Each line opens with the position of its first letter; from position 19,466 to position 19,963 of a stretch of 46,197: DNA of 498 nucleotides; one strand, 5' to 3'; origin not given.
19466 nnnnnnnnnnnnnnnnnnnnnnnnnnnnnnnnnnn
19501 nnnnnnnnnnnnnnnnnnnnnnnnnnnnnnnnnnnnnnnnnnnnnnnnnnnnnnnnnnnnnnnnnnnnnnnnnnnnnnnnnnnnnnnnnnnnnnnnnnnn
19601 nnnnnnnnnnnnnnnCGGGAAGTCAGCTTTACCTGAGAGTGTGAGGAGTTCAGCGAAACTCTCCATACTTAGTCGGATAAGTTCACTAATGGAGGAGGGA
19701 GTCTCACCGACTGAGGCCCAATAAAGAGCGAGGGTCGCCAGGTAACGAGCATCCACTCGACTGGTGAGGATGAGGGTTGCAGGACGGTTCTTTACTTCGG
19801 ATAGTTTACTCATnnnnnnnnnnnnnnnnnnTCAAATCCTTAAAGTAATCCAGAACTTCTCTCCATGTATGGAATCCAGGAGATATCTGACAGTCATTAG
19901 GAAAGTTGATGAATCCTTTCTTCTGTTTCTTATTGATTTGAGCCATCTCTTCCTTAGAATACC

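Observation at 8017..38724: Nine co-oriented copies of a 29-bp quasi-palindromic intergenic motif (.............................)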

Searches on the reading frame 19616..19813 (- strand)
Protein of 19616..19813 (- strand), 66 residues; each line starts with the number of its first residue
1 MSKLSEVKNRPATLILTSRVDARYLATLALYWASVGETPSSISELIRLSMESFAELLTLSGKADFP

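Call 90: predict_structure(alignment_id=A6)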
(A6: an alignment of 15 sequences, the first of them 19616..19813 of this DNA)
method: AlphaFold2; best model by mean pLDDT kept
length: 66 residues; sequences in the alignment: 15
mean_pLDDT: 88.3   pTM: 0.72
mean pLDDT of the five models: 88.3, 87.8, 87.0, 80.9, 79.6
residues with pLDDT >= 90: 38; 70-90: 24; 50-70: 4; < 50: 0
segments of 3 or more residues with pLDDT < 50: none
pLDDT, mean of each block of 10 residues (from residue 1): 84 73 94 94 90 94 90
secondary structure, 60 per line:
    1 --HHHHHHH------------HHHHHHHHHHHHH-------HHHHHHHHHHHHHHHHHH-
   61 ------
elements in order: H3-9 H22-34 H42-59

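Call 92: fold_search(model_id=the predicted structure, library=pdb)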
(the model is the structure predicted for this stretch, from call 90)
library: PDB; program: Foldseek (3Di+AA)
matches with E <= 10: 23; with E <= 0.001: 0
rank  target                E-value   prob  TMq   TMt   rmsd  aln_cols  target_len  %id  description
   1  4wv4_A                2.1e+00  0.12  0.33  0.27   6.4        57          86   18  Heterodimer of TAF8/TAF10 (released 2015-01-28)
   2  5mr3_G                3.0e+00  0.08  0.25  0.15   8.8        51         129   20  Crystal structure of red abalone egg VERL repeat 2 with linker in complex with sperm lysin at 1.8 A resolution (released 2017-06-14)
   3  7edx_J                3.2e+00  0.21  0.46  0.35   6.2        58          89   12  p53-bound TFIID-based core PIC on HDM2 promoter (released 2021-05-05)
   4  8c24_E                4.8e+00  0.15  0.42  0.52   3.1        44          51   23  ParDE1 toxin-antitoxin complex from Mycobacterium tuberculosis (rv1960c-rv1959c) (released 2023-12-20)
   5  4d8j_A                5.5e+00  0.08  0.41  0.22   8.0        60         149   17  Structure of E. coli MatP-mats complex (released 2012-11-21)
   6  3qme                  5.5e+00  0.04  0.30  0.18  10.2        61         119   11  Crystal Structure of an Anopheles gambiae Odorant-binding Protein AgamOBP22a with Bound Odorant Cyclohexanone (released 2011-02-23)
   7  9y6s_6l               6.2e+00  0.08  0.37  0.08   7.3        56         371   16  96-nm repeat of the Leishmania tarentolae doublet microtubule (released 2025-12-17)
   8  5mr3_E                6.7e+00  0.04  0.26  0.15   8.6        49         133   20  Crystal structure of red abalone egg VERL repeat 2 with linker in complex with sperm lysin at 1.8 A resolution (released 2017-06-14)
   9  9fjo_A                7.1e+00  0.08  0.34  0.07   5.3        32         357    9  Structure of the undecorated pointed end of F-actin (released 2024-09-11)
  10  7wtw_y                7.1e+00  0.05  0.35  0.13   9.6        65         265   18  Cryo-EM structure of a human pre-40S ribosomal subunit - State RRP12-A3 (released 2022-10-19)
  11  3l4a                  7.6e+00  0.03  0.30  0.18  10.2        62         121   11  Crystal Structure of an Anopheles gambiae Odorant-binding Protein 22a (released 2011-01-12)
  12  6g6l_B                8.1e+00  0.13  0.46  0.45   2.8        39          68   10  The crystal structures of Human MYC:MAX bHLHZip complex (released 2019-04-10)
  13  9bwv_A                8.1e+00  0.01  0.24  0.05  13.3        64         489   16  Structure of influenza D RNP, 4xNP local resconstruction (released 2025-05-14)
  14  7vp3_C                8.7e+00  0.06  0.39  0.41   6.9        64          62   16  Structure of a transcription factor and DNA complex (released 2022-10-19)
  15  5x4z_F                8.7e+00  0.02  0.26  0.22  11.0        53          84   24  RNA Polymerase II from Komagataella Pastoris (Type-1 crystal) (released 2017-05-17)
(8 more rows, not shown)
